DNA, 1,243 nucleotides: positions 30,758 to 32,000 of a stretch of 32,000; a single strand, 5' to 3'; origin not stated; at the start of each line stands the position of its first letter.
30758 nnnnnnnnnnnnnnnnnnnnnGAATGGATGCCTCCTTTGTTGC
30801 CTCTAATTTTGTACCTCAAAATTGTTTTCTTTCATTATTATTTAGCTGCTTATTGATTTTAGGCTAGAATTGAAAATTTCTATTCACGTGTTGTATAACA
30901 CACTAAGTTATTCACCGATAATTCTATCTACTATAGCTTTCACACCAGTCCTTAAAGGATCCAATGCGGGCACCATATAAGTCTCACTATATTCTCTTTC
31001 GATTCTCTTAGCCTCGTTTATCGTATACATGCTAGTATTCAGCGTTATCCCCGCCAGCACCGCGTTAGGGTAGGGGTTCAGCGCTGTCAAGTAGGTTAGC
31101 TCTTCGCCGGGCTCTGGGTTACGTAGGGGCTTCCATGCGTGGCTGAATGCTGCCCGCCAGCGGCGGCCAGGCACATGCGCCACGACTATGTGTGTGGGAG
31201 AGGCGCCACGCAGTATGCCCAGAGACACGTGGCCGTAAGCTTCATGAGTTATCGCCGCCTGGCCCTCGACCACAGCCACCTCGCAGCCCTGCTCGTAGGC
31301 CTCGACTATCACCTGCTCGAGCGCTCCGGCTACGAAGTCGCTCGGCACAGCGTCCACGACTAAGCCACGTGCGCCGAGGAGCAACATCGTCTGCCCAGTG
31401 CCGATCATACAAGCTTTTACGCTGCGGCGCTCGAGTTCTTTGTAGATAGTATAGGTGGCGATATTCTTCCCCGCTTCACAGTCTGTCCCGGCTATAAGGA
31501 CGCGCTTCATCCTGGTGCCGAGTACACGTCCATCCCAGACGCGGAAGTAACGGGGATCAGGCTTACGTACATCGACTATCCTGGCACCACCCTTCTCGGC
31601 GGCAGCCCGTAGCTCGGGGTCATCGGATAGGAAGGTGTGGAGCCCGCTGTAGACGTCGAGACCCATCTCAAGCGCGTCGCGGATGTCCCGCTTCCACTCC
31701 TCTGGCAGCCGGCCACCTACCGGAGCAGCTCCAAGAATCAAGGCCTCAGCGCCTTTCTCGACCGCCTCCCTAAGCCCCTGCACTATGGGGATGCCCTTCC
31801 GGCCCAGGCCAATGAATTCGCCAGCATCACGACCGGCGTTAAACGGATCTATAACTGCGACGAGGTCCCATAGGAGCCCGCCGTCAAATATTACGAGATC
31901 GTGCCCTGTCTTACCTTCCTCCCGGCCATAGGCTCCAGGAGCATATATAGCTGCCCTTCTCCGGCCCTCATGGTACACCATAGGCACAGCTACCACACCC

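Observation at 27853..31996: DUF1611 (DgcN-like) / amino-acid permease / enolase-superfamily racemase cluster: candidate D-glutamate or N-acyl-D-amino-acid salvage module in a hyperthermophilic archaeon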

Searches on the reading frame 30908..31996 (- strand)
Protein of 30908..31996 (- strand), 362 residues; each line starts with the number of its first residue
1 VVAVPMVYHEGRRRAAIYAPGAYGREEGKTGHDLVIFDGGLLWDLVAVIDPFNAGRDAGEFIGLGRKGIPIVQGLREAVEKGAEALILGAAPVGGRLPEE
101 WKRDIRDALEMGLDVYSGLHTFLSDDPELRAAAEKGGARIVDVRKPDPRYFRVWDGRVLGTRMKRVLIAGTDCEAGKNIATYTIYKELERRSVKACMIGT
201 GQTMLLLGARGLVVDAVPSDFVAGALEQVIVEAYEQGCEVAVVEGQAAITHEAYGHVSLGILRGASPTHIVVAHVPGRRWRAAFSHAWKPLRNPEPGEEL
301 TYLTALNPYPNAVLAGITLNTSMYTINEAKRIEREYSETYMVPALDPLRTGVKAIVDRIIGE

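Call 3: search_protein_families(library=pfam, proteins=[window:30908-31996:-], max_evalue=0.01)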
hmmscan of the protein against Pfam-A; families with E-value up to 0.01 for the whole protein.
window:30908-31996:- (362 aa): 2 families
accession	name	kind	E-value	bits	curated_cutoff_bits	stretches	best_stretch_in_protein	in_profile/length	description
PF07755.17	DUF1611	-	2.1e-61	207.3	25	1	152-356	1-201/201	Domain of unknown function (DUF1611_C) P-loop domain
PF17396.8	DUF1611_N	-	2e-33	115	22.6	1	53-146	3-95/95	Domain of unknown function (DUF1611_N) Rossmann-like domain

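Call 4: search_protein_families(library=ncbifam, proteins=[window:30908-31996:-], max_evalue=0.01)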
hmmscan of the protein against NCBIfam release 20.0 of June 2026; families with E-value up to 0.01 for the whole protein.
window:30908-31996:- (362 aa): 1 family
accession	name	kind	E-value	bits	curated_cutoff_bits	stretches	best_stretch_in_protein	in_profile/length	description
NF041892.1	DgcN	equivalog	3.8e-64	216.7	480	1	75-359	49-326/326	N-acetyltransferase DgcN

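Call 10: find_homologous_proteins(query=window:30908-31987:-, max_evalue=1e-10)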
Query window:30908-31987:- (359 aa): 920 proteins with E <= 1e-10 among 8000 candidates; the best 120 are listed.
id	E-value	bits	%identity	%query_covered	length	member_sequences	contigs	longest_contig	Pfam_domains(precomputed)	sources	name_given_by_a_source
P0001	2.1e-223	759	94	100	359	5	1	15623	PF07755.18,PF17396.9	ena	-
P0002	2.5e-216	736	90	99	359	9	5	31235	PF07755.18,PF17396.9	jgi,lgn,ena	-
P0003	3.1e-211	719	86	99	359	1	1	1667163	PF07755.18,PF17396.9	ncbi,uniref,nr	ncbi:DUF1611 domain-containing protein [Hyperthermus butylicus]|uniref:Universally conserved protein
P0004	2.9e-204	696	85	99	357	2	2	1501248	PF07755.18,PF17396.9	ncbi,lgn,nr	ncbi:DUF1611 domain-containing protein [Pyrodictium occultum]|nr:DUF1611 domain-containing protein [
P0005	2.1e-193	661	82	99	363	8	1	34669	PF07755.18,PF17396.9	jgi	-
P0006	1.6e-191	654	81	99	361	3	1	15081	PF07755.18,PF17396.9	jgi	-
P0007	2.3e-187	641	80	99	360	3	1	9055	PF07755.18,PF17396.9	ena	-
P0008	1.5e-186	638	79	99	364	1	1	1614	PF07755.18,PF17396.9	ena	-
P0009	2.5e-177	608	75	99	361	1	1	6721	PF07755.18,PF17396.9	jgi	jgi:uncharacterized NAD-dependent epimerase/dehydratase family protein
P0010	5.8e-177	606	74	99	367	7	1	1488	PF07755.18,PF17396.9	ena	-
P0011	1.5e-176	605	76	99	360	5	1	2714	PF07755.18,PF17396.9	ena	-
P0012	1.6e-161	556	69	99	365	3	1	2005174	PF07755.18,PF17396.9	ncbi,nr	ncbi:DUF1611 domain-containing protein [Pyrofollis japonicus]|nr:DUF1611 domain-containing protein [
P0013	5.6e-161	554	68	99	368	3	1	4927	PF07755.18,PF17396.9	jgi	-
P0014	5.7e-153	528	66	99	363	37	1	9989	PF07755.18,PF17396.9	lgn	-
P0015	1.1e-151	523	67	99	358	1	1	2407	PF07755.18,PF17396.9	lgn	-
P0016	3.9e-146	505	63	99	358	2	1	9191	PF07755.18,PF17396.9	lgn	-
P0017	4.1e-143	495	64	99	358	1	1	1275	PF07755.18,PF17396.9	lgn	-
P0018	1.0e-142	494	64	98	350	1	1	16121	PF07755.18,PF17396.9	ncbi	-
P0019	2.8e-142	492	61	99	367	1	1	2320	PF07755.18,PF17396.9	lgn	-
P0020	2.8e-139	482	64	97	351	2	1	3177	PF07755.18,PF17396.9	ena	-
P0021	2.3e-138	480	63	97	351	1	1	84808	PF07755.18,PF17396.9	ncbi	-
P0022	1.9e-137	477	64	97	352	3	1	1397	PF07755.18,PF17396.9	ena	-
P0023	2.1e-136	473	62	97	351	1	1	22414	PF07755.18,PF17396.9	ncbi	-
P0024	5.0e-136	472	63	97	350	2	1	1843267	PF07755.18,PF17396.9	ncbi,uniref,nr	ncbi:DUF1611 domain-containing protein [Pyrolobus fumarii]|uniref:DUF1611 domain-containing protein 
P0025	1.4e-127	444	61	98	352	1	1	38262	PF07755.18,PF17396.9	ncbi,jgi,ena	-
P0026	4.1e-125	436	60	98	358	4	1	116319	PF07755.18,PF17396.9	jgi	-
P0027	7.0e-125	435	59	98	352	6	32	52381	PF07755.18,PF17396.9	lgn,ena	-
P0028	1.1e-124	434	59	97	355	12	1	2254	PF07755.18,PF17396.9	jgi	-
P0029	5.9e-124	432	59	98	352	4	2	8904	PF07755.18,PF17396.9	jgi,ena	-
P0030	4.2e-120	419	57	98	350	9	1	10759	PF07755.18,PF17396.9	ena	-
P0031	7.8e-117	409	56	96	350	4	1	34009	PF07755.18,PF17396.9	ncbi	-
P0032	9.7e-112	392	53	96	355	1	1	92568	PF07755.18,PF17396.9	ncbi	-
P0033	6.9e-109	383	52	97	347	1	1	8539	PF07755.18,PF17396.9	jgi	jgi:uncharacterized NAD-dependent epimerase/dehydratase family protein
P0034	1.1e-94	336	48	97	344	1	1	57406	PF07755.18,PF17396.9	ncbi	-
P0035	1.3e-94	336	66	67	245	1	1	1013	PF07755.18,PF17396.9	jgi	jgi:uncharacterized NAD-dependent epimerase/dehydratase family protein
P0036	2.9e-80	288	46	97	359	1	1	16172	PF07755.18,PF17396.9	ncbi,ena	-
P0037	5.9e-79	284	43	97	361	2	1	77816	PF07755.18,PF17396.9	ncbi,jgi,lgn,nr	ncbi:MAG: DUF1611 domain-containing protein [Crenarchaeota archaeon]|nr:DUF1611 domain-containing pr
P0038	2.2e-78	282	44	99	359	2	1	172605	PF07755.18,PF17396.9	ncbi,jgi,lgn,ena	-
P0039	3.6e-77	278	42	97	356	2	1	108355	PF07755.18,PF17396.9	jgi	-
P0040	5.5e-77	278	42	96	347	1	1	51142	PF07755.18,PF17396.9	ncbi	-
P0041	1.6e-76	276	43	98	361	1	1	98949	PF07755.18,PF17396.9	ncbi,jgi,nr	ncbi:MAG: DUF1611 domain-containing protein [Crenarchaeota archaeon]|nr:DUF1611 domain-containing pr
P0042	1.6e-75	273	44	99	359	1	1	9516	PF07755.18,PF17396.9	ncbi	-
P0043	8.7e-75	270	45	97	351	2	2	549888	PF07755.18,PF17396.9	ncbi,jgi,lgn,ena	-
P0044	2.9e-71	259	47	82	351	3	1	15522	PF07755.18,PF17396.9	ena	-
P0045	3.4e-67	245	41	94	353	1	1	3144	PF07755.18,PF17396.9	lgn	-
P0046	4.7e-66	242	40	94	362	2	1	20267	PF07755.18,PF17396.9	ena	-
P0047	1.4e-65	240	39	97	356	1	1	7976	PF07755.18,PF17396.9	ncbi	-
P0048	5.8e-65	238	39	94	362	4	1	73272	PF07755.18,PF17396.9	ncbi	-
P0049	3.9e-64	235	40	97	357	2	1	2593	PF07755.18,PF17396.9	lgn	-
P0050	7.9e-64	234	42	96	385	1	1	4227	PF07755.18,PF17396.9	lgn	-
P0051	2.3e-62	229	40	96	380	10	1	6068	PF07755.18,PF17396.9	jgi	-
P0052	5.6e-62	228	40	97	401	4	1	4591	PF07755.18,PF17396.9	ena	-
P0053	8.5e-61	224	40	97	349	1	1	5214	PF07755.18,PF17396.9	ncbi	ncbi:MAG: DUF1611 domain-containing protein [Fidelibacterota bacterium]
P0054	1.6e-60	223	41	88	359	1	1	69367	PF07755.18,PF17396.9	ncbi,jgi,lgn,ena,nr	ncbi:MAG TPA: DUF1611 domain-containing protein [Candidatus Thermoplasmatota archaeon]|nr:DUF1611 do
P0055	1.9e-60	223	37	97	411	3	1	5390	PF07755.18,PF17396.9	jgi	-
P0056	1.3e-59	220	38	97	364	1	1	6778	PF07755.18,PF17396.9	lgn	-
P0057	1.5e-59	220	40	97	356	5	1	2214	PF07755.18,PF17396.9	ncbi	-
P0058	9.0e-59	218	43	84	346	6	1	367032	PF07755.18,PF17396.9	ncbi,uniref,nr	ncbi:DUF1611 domain-containing protein [Haloferax denitrificans]|uniref:DUF1611 domain-containing pr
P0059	7.3e-58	215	40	96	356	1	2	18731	PF07755.18,PF17396.9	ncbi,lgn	ncbi:MAG: DUF1611 domain-containing protein [Gemmatimonadota bacterium]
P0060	7.7e-58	215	36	97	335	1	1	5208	PF07755.18,PF17396.9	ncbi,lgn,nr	ncbi:MAG: DUF1611 domain-containing protein [Thermoplasmatales archaeon]|nr:DUF1611 domain-containin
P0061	8.2e-58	215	39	97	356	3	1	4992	PF07755.18,PF17396.9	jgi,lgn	-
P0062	1.1e-57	214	42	74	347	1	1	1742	PF07755.18,PF17396.9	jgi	jgi:uncharacterized NAD-dependent epimerase/dehydratase family protein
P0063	1.7e-57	213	37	94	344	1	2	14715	PF07755.18,PF17396.9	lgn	-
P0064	1.8e-57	213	41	79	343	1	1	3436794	PF07755.18,PF17396.9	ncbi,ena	-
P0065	1.9e-57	213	37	94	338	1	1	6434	PF07755.18,PF17396.9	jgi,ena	-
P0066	2.2e-57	213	41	88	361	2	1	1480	PF07755.18,PF17396.9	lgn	-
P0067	3.9e-57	212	41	96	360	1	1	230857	PF07755.18,PF17396.9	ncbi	-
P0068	5.1e-57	212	37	97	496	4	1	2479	PF07755.18,PF17396.9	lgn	-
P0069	8.2e-57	211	36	97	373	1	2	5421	PF07755.18,PF17396.9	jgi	jgi:uncharacterized NAD-dependent epimerase/dehydratase family protein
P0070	8.9e-57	211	40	97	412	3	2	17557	PF07755.18,PF17396.9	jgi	-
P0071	1.1e-56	211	36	96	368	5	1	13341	PF07755.18,PF17396.9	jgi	jgi:uncharacterized NAD-dependent epimerase/dehydratase family protein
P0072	1.4e-56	210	41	85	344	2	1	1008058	PF07755.18,PF17396.9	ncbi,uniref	ncbi:DUF1611 domain-containing protein [Halobacterium yunchengense]|uniref:DUF1611 domain-containing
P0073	1.7e-56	210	36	97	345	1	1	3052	PF07755.18,PF17396.9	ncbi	-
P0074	2.1e-56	210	39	96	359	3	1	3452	PF07755.18,PF17396.9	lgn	-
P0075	2.4e-56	210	37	94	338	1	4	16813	PF07755.18,PF17396.9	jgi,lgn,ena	-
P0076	4.1e-56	209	41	83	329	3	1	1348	PF07755.18,PF17396.9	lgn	-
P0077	4.2e-56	209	40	88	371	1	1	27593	PF07755.18,PF17396.9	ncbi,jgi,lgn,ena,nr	ncbi:MAG TPA: DUF1611 domain-containing protein [Candidatus Thermoplasmatota archaeon]|nr:DUF1611 do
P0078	6.0e-56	208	36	96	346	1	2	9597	PF07755.18,PF17396.9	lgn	-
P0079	6.4e-56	208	42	77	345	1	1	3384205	PF07755.18,PF17396.9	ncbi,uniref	ncbi:DUF1611 domain-containing protein [Haloarchaeobius sp. DT45]|uniref:DUF1611 domain-containing p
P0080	6.9e-56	208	36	96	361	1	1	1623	PF07755.18,PF17396.9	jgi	jgi:uncharacterized NAD-dependent epimerase/dehydratase family protein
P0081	9.9e-56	208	44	75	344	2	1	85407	PF07755.18,PF17396.9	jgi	jgi:uncharacterized NAD-dependent epimerase/dehydratase family protein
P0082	1.2e-55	207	38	96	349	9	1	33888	PF07755.18,PF17396.9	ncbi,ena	-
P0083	1.4e-55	207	38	96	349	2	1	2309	PF07755.18,PF17396.9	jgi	jgi:uncharacterized NAD-dependent epimerase/dehydratase family protein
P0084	1.9e-55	207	36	97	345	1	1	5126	PF07755.18,PF17396.9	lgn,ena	-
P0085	2.0e-55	207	38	98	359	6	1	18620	PF07755.18,PF17396.9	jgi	-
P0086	2.9e-55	206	40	99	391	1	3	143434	PF07755.18,PF17396.9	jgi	jgi:uncharacterized NAD-dependent epimerase/dehydratase family protein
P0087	3.4e-55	206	36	96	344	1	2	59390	PF07755.18,PF17396.9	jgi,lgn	jgi:uncharacterized NAD-dependent epimerase/dehydratase family protein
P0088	5.5e-55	205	37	97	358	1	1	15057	PF07755.18,PF17396.9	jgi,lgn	jgi:uncharacterized NAD-dependent epimerase/dehydratase family protein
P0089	8.8e-55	205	36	97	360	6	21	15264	PF07755.18,PF17396.9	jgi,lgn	jgi:uncharacterized NAD-dependent epimerase/dehydratase family protein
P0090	1.2e-54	204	35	97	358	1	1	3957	PF07755.18,PF17396.9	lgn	-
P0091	1.9e-54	203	36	96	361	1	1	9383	PF07755.18,PF17396.9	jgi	jgi:uncharacterized NAD-dependent epimerase/dehydratase family protein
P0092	2.2e-54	203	39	97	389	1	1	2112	PF07755.18,PF17396.9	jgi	-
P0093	2.4e-54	203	36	97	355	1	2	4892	PF07755.18,PF17396.9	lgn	-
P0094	2.9e-54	203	37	96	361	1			PF07755.18,PF17396.9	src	-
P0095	2.9e-54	203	37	96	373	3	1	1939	PF07755.18,PF17396.9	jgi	-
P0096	3.0e-54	203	37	96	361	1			PF07755.18,PF17396.9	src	-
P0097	3.0e-54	203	37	96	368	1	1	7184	PF07755.18,PF17396.9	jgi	jgi:uncharacterized NAD-dependent epimerase/dehydratase family protein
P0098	3.3e-54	203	37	96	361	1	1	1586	PF07755.18,PF17396.9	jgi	jgi:uncharacterized NAD-dependent epimerase/dehydratase family protein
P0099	3.5e-54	203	36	97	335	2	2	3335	PF07755.18,PF17396.9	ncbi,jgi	jgi:uncharacterized NAD-dependent epimerase/dehydratase family protein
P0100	3.6e-54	203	43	75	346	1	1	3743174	PF07755.18,PF17396.9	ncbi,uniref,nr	ncbi:DUF1611 domain-containing protein [Halorarius halobius]|uniref:DUF1611 domain-containing protei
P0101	3.9e-54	202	41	82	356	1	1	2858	PF07755.18,PF17396.9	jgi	jgi:uncharacterized NAD-dependent epimerase/dehydratase family protein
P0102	4.2e-54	202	37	96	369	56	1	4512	PF07755.18,PF17396.9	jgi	jgi:uncharacterized NAD-dependent epimerase/dehydratase family protein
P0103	4.3e-54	202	34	97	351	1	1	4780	PF07755.18,PF17396.9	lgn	-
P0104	4.4e-54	202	35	96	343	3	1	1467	PF07755.18,PF17396.9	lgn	-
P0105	4.6e-54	202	37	96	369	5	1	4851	PF07755.18,PF17396.9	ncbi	ncbi:MAG: DUF1611 domain-containing protein [Gemmatimonadales bacterium]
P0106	5.1e-54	202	36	98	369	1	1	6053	PF07755.18,PF17396.9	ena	-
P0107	5.1e-54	202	37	96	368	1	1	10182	PF07755.18,PF17396.9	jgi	jgi:uncharacterized NAD-dependent epimerase/dehydratase family protein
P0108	5.2e-54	202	38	97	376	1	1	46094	PF07755.18,PF17396.9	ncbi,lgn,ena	-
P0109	7.2e-54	202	37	96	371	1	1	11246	PF07755.18,PF17396.9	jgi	jgi:uncharacterized NAD-dependent epimerase/dehydratase family protein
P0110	7.7e-54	201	36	97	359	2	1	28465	PF07755.18,PF17396.9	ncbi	-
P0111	8.3e-54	201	38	97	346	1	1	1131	PF07755.18,PF17396.9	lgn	-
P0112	9.5e-54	201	37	96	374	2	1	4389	PF07755.18,PF17396.9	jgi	jgi:uncharacterized NAD-dependent epimerase/dehydratase family protein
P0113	9.8e-54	201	36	97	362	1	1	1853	PF07755.18,PF17396.9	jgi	jgi:uncharacterized NAD-dependent epimerase/dehydratase family protein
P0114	1.1e-53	201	36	96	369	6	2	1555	PF07755.18,PF17396.9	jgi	jgi:uncharacterized NAD-dependent epimerase/dehydratase family protein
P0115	1.1e-53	201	38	97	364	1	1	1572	PF07755.18,PF17396.9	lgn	-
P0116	1.2e-53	201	39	96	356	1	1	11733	PF07755.18,PF17396.9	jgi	-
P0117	1.2e-53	201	36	97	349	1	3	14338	PF07755.18,PF17396.9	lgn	-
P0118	1.3e-53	201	39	88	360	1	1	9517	PF07755.18,PF17396.9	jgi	jgi:uncharacterized NAD-dependent epimerase/dehydratase family protein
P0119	1.4e-53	201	38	98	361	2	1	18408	PF07755.18,PF17396.9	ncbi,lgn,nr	ncbi:MAG TPA: DUF1611 domain-containing protein [Planctomycetota bacterium]|nr:DUF1611 domain-contai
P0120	1.6e-53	200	34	96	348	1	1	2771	PF07755.18,PF17396.9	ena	-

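Call 16: search_solved_structures(query=window:30908-31987:-, max_evalue=0.001, show_alignments=2)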
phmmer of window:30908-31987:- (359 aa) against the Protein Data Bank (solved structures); distinct sequences matched with E-value up to 0.001: 8.
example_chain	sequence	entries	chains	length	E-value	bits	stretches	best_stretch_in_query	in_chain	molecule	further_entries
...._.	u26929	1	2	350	3.1e-49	171.4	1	8-319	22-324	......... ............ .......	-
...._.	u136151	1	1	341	3.2e-41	145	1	71-356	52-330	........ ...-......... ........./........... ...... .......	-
2obn_A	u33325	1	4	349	3.3e-38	135.1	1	17-357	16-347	Hypothetical protein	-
8q7r_U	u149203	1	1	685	1.5e-11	47.5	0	157-221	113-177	Ubiquitin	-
8pql_E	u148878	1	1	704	1.5e-11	47.4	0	157-221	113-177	Polyubiquitin-C,Nucleotide exchange factor SIL1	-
8pql_U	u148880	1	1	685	1.5e-11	47.4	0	157-221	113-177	Ubiquitin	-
5b83_A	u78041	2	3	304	9.8e-05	25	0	156-221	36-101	tetra ubiquitin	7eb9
7yui_A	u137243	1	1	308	0.00011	24.9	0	156-221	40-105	Polyubiquitin-C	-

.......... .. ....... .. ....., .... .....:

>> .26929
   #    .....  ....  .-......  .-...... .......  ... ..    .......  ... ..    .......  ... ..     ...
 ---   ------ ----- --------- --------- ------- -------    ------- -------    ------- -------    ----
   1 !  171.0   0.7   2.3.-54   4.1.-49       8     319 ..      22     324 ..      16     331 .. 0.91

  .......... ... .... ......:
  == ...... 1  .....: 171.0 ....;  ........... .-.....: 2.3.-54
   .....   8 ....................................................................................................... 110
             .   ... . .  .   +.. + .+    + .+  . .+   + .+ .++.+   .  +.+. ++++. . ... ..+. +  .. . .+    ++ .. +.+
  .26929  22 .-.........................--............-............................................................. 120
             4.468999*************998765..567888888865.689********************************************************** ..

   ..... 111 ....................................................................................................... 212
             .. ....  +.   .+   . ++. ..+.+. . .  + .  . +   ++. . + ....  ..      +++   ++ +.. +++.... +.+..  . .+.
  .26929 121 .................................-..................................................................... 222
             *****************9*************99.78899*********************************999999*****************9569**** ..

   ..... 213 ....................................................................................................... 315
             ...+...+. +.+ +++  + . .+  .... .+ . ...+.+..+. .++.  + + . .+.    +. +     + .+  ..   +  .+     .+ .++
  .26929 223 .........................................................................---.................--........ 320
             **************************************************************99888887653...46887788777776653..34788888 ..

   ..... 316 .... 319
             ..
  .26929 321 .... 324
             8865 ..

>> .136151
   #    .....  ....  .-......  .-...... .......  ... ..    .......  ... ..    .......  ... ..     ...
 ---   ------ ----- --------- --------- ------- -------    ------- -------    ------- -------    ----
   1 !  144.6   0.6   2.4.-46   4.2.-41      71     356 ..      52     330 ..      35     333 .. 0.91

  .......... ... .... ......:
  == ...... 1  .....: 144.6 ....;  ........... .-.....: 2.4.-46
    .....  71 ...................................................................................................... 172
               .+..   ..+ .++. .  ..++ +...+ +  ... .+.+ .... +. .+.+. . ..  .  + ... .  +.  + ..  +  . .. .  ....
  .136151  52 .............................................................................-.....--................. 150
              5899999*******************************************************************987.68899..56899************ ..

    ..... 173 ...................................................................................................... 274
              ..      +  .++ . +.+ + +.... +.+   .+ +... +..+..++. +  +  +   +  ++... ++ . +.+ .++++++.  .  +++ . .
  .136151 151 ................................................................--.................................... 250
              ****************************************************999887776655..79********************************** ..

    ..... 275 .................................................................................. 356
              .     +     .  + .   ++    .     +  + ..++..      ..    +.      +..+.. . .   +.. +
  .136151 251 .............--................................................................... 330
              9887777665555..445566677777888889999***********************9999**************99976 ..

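Call 17: find_related_loci(query=window:30908-31987:-, collection=genome_contigs, flank=10000)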
Query window:30908-31987:- (359 aa) in genome_contigs; peptide patterns used: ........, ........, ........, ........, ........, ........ (x = any residue, [..] = any of these).
35 stretches matched a pattern; 8 encode a relative of the query (tblastn E <= 1e-3); 8 distinct loci.
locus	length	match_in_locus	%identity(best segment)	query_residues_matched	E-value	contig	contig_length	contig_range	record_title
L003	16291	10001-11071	82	1-357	0e+0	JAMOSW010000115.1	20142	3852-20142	MAG: Pyrodictiaceae archaeon isolate 4571-419_maxbin2_scaf2bin.027 4571-419_scaffold_657_c1, whole genome shotgun sequen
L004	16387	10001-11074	80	1-358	0e+0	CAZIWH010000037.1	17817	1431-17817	MAG TPA_asm: uncultured Hyperthermus sp. isolate SRP163575_co1_287 genome assembly, contig: NODE_6704_length_17817_cov_6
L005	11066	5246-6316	81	1-357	0e+0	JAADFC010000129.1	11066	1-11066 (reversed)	MAG: Thermoproteota archaeon isolate L_MetaBat.77 contig-127_6942, whole genome shotgun sequence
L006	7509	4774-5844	73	1-357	0e+0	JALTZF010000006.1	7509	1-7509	MAG: Pyrodictiaceae archaeon isolate S141_metabat2_scaf2bin.116 S141_NODE_10605_length_7509_cov_1.939312, whole genome s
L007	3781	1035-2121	80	1-357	1e-175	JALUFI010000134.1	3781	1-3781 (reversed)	MAG: Pyrodictiaceae archaeon isolate S143_metabat2_scaf2bin.055 S143_NODE_29137_length_3781_cov_2.035030, whole genome s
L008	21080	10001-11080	65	1-359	3e-159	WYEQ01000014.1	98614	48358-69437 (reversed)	MAG: Desulfurococcales archaeon isolate EvPrim.Bin23 NODE_9_length_98614_cov_4.82464, whole genome shotgun sequence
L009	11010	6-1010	64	21-357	9e-132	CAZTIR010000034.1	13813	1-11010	MAG TPA_asm: uncultured Desulfurococcales archaeon isolate SRP163575_co1_291 genome assembly, contig: NODE_9645_length_1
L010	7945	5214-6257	64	8-357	2e-130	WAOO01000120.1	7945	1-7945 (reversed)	MAG: Pyrolobus sp. isolate S143_113_esom k151_6241, whole genome shotgun sequence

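Call 19: find_encoding_contigs(protein=P0003, flank=8000, max_places=2)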
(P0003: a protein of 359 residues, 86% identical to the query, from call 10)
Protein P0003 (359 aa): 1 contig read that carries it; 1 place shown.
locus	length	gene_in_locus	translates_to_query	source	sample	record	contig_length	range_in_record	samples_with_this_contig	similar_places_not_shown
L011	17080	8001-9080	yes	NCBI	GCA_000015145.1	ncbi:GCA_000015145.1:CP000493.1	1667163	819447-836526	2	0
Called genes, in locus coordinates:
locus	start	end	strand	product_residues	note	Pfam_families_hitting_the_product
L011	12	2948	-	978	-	PF00496:SBP_bac_5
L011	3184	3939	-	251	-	-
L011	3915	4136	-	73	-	-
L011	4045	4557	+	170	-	-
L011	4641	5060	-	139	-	PF21473:OB_Ssb-like, PF01336:tRNA_anti-codon (weak)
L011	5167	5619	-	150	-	PF08211:dCMP_cyt_deam_2, PF00383:dCMP_cyt_deam_1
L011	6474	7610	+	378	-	PF01571:GCV_T, PF08669:GCV_T_C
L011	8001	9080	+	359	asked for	PF17396:DUF1611_N, PF07755:DUF1611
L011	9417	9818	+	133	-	-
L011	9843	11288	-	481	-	PF02934:GatB_N, PF02637:GatB_Yqey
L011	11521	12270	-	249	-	PF02602:HEM4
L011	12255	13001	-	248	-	PF00590:TP_methylase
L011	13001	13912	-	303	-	PF01379:Porphobil_deam, PF03900:Porphobil_deamC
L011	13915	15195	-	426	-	PF00202:Aminotran_3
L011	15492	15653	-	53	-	-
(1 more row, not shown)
